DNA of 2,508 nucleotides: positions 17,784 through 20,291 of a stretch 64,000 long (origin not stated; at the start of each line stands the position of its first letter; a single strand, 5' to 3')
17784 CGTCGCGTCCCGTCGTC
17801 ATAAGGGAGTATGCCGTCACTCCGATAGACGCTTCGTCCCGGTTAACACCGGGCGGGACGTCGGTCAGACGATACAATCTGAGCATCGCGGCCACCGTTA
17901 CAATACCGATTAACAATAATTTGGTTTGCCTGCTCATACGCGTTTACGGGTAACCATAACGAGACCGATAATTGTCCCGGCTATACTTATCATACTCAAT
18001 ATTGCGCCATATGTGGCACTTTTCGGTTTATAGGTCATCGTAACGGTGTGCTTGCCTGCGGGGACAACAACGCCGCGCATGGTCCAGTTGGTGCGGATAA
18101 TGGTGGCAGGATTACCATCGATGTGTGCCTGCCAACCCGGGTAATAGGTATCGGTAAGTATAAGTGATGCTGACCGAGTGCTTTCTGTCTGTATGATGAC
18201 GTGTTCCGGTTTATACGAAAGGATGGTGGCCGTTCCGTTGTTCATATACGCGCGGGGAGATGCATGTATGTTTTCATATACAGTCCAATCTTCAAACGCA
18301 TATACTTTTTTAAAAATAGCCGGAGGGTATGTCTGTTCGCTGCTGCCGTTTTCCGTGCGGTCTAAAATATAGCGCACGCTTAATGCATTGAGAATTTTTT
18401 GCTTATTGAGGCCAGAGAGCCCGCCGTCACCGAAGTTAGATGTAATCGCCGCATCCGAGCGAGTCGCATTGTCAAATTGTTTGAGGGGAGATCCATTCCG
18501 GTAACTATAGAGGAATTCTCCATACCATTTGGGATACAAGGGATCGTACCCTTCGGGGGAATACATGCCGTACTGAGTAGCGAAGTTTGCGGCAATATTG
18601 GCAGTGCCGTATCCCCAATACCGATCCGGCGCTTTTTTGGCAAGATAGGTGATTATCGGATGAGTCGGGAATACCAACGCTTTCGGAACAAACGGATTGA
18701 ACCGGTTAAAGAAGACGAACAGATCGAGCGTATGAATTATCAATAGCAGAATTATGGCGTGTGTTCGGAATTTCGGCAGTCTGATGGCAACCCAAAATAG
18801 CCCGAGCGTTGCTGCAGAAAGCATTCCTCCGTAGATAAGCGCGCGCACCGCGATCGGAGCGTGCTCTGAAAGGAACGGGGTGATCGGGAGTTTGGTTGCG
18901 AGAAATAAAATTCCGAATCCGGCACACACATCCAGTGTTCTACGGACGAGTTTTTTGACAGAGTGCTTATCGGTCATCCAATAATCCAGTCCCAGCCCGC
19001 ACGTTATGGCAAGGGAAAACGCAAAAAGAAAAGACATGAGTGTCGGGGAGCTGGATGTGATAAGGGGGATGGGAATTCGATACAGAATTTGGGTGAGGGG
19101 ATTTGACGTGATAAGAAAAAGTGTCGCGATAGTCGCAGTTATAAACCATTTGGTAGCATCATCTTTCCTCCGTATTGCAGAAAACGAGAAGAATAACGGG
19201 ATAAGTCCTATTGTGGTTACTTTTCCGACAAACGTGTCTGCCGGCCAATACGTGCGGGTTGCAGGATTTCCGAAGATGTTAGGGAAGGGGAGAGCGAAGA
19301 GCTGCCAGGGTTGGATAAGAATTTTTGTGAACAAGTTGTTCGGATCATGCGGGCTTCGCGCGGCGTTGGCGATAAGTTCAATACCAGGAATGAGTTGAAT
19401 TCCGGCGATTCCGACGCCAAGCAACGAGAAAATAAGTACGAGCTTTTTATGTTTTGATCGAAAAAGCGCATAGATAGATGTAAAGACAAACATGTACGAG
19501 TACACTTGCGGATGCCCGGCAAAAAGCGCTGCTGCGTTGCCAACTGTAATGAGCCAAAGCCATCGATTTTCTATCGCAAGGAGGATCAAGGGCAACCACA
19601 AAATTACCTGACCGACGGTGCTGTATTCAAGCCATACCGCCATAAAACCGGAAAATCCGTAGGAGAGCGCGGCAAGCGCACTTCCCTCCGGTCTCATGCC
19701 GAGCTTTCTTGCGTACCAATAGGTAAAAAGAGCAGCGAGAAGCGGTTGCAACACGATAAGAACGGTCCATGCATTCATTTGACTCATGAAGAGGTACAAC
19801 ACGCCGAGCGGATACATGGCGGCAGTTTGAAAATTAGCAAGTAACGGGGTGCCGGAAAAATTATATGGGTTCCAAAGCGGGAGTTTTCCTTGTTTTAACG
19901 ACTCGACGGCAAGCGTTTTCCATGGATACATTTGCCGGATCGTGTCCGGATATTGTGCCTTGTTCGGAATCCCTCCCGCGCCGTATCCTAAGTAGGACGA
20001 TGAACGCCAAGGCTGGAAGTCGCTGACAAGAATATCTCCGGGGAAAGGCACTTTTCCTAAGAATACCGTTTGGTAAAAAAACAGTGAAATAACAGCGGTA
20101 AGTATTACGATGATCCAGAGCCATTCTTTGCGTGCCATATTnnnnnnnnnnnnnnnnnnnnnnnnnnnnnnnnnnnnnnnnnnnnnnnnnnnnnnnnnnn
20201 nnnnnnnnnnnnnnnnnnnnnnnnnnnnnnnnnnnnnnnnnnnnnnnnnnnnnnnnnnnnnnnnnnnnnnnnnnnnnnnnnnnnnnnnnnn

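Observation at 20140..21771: Uncharacterized membrane-protein family B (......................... motif) in three copies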

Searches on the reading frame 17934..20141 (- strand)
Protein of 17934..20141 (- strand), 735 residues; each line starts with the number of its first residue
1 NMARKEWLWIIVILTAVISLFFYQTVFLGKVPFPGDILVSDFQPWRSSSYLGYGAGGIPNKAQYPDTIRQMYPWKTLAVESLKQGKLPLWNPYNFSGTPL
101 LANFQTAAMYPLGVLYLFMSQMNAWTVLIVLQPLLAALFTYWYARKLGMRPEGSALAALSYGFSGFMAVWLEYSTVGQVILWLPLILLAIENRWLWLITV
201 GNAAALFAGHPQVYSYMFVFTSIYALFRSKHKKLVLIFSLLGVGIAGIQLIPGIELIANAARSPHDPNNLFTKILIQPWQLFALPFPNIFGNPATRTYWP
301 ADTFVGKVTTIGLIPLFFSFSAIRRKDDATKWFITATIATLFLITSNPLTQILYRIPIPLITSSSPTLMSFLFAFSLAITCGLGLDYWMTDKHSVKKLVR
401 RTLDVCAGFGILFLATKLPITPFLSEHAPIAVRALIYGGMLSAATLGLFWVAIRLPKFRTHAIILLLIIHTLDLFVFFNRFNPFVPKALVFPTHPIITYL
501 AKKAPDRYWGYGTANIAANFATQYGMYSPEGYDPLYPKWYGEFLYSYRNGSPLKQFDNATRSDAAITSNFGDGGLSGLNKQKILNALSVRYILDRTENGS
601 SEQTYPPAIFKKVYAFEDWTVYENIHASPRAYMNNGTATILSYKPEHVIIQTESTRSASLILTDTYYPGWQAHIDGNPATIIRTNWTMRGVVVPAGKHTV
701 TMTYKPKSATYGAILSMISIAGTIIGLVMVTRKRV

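Call 16: search_protein_families(library=pfam, proteins=[window:17934-20141:-], max_evalue=0.01)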
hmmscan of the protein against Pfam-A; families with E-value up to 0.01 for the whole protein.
window:17934-20141:- (735 aa): 1 family
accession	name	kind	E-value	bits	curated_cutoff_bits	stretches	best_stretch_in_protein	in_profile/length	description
PF09586.16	YfhO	-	5.7e-17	61.8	28.5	2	639-716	757-835/835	Bacterial membrane protein YfhO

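Call 68: search_protein_families(library=ncbifam, proteins=[window:17934-20138:-], max_evalue=0.01)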
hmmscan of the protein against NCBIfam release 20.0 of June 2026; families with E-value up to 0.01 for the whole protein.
window:17934-20138:- (734 aa): 2 families
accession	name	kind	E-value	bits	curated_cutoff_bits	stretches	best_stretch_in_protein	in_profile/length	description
NF047590.1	GlcsyltransPgfM2Strep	equivalog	1.2e-07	30.3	1500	1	659-723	810-874/884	glycosyltransferase PgfM2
NF047589.1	GlcsyltransPgfM1Strep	equivalog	1.2e-05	23.5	1400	1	654-722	878-947/955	glycosyltransferase PgfM1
